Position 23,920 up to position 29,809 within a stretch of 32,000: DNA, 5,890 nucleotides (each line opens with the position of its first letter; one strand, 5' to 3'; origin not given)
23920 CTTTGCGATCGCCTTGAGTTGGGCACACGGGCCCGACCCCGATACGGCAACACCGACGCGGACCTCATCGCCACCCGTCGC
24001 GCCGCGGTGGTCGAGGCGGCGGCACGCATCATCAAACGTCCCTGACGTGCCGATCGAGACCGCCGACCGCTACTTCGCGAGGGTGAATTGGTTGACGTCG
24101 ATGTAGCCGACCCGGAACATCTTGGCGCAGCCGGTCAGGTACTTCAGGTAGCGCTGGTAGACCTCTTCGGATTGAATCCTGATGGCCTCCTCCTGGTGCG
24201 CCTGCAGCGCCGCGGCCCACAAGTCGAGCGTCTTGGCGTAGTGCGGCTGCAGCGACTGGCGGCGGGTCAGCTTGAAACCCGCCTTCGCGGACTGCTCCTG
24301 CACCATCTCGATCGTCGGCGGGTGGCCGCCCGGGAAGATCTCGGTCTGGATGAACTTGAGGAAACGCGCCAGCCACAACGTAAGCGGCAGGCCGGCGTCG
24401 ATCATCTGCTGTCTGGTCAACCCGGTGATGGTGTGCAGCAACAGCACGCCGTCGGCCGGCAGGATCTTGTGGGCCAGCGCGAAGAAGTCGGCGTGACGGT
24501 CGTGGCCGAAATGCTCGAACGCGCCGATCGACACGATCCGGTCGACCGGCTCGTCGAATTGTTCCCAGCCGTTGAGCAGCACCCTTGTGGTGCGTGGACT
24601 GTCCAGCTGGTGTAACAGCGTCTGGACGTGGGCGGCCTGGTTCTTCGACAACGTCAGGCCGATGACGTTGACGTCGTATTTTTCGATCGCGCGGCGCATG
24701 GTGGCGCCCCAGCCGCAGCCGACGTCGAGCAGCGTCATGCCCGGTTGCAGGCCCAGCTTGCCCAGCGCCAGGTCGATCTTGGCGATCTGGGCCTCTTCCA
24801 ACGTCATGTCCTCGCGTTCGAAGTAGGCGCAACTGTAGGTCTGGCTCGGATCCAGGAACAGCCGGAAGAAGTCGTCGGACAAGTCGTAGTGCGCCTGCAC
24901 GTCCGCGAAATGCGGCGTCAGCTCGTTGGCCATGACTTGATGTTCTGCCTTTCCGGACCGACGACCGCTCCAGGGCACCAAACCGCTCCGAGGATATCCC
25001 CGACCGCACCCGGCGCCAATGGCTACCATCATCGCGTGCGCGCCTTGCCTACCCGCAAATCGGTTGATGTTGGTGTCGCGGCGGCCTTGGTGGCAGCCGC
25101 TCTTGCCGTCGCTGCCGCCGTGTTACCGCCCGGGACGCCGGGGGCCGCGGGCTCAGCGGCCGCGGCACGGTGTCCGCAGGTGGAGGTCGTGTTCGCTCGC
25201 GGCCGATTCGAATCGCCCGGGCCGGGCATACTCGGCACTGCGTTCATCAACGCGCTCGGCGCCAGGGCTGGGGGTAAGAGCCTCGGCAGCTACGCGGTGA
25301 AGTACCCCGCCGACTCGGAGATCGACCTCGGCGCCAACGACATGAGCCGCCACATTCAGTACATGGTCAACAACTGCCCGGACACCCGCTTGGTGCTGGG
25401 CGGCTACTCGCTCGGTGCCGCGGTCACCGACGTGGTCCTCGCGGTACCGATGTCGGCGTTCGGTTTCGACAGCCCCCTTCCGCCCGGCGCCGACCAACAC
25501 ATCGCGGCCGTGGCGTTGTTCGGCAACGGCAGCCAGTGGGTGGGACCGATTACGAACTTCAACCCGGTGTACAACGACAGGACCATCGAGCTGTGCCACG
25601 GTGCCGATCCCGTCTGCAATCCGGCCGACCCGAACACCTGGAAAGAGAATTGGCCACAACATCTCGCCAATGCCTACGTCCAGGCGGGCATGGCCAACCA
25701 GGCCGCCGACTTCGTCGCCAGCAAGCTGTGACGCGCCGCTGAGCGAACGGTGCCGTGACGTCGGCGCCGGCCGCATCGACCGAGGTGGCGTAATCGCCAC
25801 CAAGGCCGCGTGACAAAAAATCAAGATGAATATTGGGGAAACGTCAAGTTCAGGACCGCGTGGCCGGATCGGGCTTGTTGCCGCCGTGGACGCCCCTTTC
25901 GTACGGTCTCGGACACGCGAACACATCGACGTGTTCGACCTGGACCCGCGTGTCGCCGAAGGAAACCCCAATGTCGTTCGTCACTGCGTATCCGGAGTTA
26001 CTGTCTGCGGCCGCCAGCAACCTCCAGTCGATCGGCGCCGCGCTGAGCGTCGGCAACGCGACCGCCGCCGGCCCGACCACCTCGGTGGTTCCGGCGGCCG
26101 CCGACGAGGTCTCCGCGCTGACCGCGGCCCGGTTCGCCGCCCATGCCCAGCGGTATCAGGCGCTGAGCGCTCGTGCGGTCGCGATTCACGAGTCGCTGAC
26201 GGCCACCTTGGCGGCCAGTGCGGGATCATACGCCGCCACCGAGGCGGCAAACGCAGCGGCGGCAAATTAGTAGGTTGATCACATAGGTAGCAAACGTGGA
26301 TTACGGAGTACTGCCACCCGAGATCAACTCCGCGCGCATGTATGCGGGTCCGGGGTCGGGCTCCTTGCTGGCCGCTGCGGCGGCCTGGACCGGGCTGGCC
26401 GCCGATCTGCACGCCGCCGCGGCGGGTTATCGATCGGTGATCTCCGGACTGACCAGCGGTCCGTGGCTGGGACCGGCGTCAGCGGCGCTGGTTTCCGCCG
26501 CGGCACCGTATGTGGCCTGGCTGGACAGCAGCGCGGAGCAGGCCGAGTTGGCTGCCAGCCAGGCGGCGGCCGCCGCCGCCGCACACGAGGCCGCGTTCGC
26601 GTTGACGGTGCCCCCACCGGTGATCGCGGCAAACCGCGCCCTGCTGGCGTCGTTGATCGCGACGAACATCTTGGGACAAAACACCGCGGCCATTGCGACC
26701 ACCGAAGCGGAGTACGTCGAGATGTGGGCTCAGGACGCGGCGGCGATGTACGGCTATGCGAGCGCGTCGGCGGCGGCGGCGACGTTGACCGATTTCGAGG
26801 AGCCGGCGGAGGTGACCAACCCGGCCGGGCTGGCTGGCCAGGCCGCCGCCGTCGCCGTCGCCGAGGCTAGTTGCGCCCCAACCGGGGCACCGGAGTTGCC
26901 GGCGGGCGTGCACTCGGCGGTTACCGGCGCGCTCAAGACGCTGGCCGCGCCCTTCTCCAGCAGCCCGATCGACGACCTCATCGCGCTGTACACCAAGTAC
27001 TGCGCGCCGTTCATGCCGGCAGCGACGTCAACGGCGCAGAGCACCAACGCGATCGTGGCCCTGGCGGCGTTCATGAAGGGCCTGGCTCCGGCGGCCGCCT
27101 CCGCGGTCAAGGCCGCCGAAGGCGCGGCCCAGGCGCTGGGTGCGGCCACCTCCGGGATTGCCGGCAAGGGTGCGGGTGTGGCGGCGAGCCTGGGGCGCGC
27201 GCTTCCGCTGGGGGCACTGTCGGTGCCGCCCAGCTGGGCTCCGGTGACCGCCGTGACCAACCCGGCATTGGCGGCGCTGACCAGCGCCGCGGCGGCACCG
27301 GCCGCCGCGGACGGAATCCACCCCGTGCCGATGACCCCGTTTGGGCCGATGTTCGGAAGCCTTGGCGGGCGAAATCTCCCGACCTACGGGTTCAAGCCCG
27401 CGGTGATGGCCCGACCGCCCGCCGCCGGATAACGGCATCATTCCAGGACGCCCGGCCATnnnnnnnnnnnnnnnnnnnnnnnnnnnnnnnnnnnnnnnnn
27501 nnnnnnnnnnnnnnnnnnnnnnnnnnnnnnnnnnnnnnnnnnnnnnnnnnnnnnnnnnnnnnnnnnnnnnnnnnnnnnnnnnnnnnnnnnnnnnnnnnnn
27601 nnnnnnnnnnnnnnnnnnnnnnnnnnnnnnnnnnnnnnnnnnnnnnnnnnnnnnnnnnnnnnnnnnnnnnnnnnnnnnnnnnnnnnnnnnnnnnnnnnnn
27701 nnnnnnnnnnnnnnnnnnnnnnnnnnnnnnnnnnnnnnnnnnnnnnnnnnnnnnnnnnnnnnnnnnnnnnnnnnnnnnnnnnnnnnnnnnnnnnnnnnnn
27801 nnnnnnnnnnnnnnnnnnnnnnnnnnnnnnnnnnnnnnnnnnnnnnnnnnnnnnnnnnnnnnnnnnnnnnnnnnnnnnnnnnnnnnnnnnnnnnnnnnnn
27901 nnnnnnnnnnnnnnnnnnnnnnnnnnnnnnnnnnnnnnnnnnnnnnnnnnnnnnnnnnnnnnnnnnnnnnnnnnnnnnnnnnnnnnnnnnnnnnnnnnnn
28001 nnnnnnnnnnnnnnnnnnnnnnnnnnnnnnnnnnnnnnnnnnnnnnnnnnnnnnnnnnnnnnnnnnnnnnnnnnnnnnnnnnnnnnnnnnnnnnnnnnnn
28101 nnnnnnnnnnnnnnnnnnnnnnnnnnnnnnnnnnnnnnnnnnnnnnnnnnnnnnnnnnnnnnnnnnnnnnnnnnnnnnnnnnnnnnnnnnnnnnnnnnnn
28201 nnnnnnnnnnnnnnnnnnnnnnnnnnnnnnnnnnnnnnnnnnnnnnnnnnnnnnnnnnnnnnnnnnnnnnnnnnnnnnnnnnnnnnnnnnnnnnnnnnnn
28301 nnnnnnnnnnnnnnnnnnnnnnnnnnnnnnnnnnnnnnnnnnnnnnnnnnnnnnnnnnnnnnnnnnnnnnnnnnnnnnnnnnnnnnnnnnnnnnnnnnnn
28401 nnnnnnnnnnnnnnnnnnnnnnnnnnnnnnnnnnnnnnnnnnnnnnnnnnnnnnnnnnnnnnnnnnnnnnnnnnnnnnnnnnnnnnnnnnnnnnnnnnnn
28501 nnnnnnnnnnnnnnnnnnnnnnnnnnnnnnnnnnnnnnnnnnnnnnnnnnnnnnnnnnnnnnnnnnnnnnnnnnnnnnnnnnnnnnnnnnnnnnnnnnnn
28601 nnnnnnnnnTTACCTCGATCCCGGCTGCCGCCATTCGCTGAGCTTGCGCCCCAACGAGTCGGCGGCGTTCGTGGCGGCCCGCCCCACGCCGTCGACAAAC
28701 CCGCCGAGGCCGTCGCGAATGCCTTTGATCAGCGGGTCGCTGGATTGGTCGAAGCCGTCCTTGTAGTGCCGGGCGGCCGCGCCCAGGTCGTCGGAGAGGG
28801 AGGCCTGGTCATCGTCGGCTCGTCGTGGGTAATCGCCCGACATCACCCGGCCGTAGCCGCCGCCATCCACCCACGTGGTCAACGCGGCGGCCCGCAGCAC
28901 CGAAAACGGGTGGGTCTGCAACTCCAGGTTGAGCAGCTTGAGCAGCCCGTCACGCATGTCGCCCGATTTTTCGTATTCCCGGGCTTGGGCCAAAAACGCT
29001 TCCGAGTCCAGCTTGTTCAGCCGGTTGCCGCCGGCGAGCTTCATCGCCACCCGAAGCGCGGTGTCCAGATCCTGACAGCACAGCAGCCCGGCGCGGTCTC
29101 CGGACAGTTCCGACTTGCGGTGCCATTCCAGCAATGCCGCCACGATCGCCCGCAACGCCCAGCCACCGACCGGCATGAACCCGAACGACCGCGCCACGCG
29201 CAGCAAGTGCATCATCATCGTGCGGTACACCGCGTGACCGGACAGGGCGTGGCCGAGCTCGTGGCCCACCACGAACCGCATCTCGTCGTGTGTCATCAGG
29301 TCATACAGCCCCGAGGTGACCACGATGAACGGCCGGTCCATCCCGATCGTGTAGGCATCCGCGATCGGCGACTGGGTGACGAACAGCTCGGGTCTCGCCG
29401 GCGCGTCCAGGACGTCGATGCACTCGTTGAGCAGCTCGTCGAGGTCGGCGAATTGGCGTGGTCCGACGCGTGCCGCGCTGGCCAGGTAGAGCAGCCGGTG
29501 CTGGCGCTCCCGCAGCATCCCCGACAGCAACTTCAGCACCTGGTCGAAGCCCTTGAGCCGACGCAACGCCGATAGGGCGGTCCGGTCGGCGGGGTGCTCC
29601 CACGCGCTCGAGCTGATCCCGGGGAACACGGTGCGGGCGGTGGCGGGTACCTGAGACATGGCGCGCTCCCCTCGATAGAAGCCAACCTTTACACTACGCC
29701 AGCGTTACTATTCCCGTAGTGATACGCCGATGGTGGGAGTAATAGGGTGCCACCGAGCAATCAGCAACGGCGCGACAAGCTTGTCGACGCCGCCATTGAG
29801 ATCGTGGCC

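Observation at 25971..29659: Bacterial serpin with an inhibitory-type hinge, placed after a PE/PPE pair and convergently overlapping an M48 metalloprotease gene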

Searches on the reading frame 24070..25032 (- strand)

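Call 3: search_protein_families(library=pfam, proteins=[window:24070-25032:-], max_evalue=0.01)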
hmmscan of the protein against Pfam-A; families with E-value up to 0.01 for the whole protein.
window:24070-25032:- (320 aa): 5 families
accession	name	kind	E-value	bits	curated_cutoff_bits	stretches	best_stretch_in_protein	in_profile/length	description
PF02353.26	CMAS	-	1.2e-120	402.4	27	1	38-316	3-273/273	Mycolic acid cyclopropane synthetase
PF13649.12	Methyltransf_25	-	2.6e-09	38.1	27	1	102-195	2-97/97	Methyltransferase domain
PF08242.18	Methyltransf_12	-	3.4e-08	34.5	30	1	102-197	1-98/98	Methyltransferase domain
PF08241.18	Methyltransf_11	-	7.3e-08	33.4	21.2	1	102-198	1-94/95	Methyltransferase domain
PF13489.12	Methyltransf_23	-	8.1e-08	32.6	27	1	85-205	12-122/164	Methyltransferase domain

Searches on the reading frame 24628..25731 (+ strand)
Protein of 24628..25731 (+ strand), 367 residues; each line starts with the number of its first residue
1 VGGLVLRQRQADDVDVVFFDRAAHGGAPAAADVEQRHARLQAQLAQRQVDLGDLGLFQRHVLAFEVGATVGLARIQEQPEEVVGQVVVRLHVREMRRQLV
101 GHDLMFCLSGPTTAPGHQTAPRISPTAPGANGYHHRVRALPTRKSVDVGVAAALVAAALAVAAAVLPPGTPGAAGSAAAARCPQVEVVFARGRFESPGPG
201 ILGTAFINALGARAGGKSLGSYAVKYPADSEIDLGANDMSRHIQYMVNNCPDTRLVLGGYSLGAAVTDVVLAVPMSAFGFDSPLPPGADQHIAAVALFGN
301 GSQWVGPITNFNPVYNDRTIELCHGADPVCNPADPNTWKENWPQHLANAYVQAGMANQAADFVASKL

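Call 3: search_protein_families(library=pfam, proteins=[window:24628-25731:+], max_evalue=0.01)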
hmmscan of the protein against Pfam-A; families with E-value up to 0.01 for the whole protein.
window:24628-25731:+ (367 aa): 1 family
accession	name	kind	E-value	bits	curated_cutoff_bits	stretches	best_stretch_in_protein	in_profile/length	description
PF01083.28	Cutinase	-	6.5e-43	147.1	25.9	1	182-367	2-173/173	Cutinase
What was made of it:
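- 25171..25731 (+): Cutinase domain of the upstream gene (context). In M. marinum, M. persicum, M. ostraviense and M. innocens this gene directly precedes the serpin. PF01083 6.5e-43 (call 3).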

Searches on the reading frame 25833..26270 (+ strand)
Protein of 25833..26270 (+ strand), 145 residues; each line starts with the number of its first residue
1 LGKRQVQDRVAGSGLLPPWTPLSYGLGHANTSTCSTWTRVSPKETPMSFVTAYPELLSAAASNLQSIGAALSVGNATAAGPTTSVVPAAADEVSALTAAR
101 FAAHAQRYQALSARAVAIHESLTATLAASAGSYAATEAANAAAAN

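Call 3: search_protein_families(library=pfam, proteins=[window:25833-26270:+], max_evalue=0.01)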
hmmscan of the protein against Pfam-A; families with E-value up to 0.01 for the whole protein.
window:25833-26270:+ (145 aa): 1 family
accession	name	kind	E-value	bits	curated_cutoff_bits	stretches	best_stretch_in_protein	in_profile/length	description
PF00934.25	PE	-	7.3e-30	103.6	22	1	50-140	1-91/91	PE family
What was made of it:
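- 25971..26270 (+): PE gene (context only, not functionally tied to the serpin). PF00934 7.3e-30 (call 3).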

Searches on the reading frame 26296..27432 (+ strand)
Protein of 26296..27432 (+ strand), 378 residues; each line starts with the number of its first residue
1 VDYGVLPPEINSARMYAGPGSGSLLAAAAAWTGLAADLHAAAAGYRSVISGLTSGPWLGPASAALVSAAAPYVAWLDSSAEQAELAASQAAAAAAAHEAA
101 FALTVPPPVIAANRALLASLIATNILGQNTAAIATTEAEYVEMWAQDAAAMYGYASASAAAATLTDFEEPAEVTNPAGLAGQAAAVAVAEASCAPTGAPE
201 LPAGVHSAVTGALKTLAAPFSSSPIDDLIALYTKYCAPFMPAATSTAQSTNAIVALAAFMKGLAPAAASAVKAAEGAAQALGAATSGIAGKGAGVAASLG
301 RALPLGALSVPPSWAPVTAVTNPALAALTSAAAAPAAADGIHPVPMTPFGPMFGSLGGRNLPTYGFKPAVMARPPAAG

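Call 3: search_protein_families(library=pfam, proteins=[window:26296-27432:+], max_evalue=0.01)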
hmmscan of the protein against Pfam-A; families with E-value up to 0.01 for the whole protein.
window:26296-27432:+ (378 aa): 2 families
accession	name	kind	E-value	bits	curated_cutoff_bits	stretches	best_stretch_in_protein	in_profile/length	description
PF00823.25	PPE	-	9.9e-66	221.3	26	1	2-164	1-164/165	PPE family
PF12484.13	PPE-SVP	-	3e-15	57.3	23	1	296-374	1-80/80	PPE-SVP subfamily C-terminal region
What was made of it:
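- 26296..27432 (+): PPE gene of the SVP subfamily (context). It is inserted between the cutinase and the serpin in this lineage. PF00823 9.9e-66 and PF12484 3e-15 (call 3).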

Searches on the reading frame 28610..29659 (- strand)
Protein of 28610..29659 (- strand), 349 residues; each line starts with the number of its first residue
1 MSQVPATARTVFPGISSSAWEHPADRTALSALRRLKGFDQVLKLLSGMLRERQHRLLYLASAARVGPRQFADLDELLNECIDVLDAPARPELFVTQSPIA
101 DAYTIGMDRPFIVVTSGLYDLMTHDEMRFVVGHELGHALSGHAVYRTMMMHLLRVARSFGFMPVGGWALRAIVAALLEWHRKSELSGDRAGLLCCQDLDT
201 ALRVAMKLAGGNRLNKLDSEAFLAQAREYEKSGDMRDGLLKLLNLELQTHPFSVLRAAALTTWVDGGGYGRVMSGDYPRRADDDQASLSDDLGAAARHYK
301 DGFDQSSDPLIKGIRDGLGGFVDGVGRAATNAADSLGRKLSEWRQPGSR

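Call 3: search_protein_families(library=pfam, proteins=[window:28610-29659:-], max_evalue=0.01)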
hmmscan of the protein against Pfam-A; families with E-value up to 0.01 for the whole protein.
window:28610-29659:- (349 aa): 2 families
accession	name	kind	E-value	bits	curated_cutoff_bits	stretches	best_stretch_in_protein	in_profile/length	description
PF01435.24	Peptidase_M48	-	2.3e-33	116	20.3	1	67-263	1-185/186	Peptidase family M48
PF05569.17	Peptidase_M56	-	0.0012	18.5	31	1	70-152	137-218/296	BlaR1 peptidase M56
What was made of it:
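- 28610..29659 (-): Convergent M48 (HELGH) metalloprotease gene. Its last 32 nt (28610-28641) overlap the serpin 3' end. PF01435 2.3e-33 (call 3).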

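Call 6: search_protein_families(library=ncbifam, proteins=[window:28610-29659:-], max_evalue=10)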
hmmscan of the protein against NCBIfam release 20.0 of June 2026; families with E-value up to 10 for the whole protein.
window:28610-29659:- (349 aa): 10 families
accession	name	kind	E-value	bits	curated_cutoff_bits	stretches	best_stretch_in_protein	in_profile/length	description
NF052399.1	M48_lipo_LoiP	exception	1.5e-07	31.1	365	1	106-144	101-139/247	metalloprotease LoiP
NF002669.0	PRK02391.1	equivalog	1.9e-05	24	341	1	58-138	64-145/298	zinc metalloprotease HtpX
NF003965.0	PRK05457.1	equivalog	2.3e-05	23.9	245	1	89-149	94-156/285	protease HtpX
NF003425.0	PRK04897.1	equivalog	3.2e-05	23.3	355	1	61-138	70-148/298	zinc metalloprotease HtpX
NF002322.0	PRK01265.1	equivalog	5.5e-05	22.8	275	1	88-138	99-151/325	zinc metalloprotease HtpX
NF000326.1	blaR1_generic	equivalog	0.00016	20.2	400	1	72-150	142-219/585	BlaR1 family beta-lactam sensor/signal transducer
NF002775.0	PRK02870.1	equivalog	0.00017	21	285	1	68-140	112-186/338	zinc metalloprotease HtpX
NF002826.0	PRK03001.1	equivalog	0.00088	18.5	369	1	62-138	59-136/285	zinc metalloprotease HtpX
NF002839.0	PRK03072.1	equivalog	0.0043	16.2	412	1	90-138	90-140/291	zinc metalloprotease HtpX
NF002363.0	PRK01345.1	equivalog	0.0052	15.9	422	1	61-140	57-137/318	zinc metalloprotease HtpX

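Call 53: search_protein_families(library=padloc, proteins=[window:28610-29659:-], max_evalue=0.01)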
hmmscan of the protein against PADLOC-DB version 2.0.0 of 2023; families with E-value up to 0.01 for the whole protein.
window:28610-29659:- (349 aa): 0 families
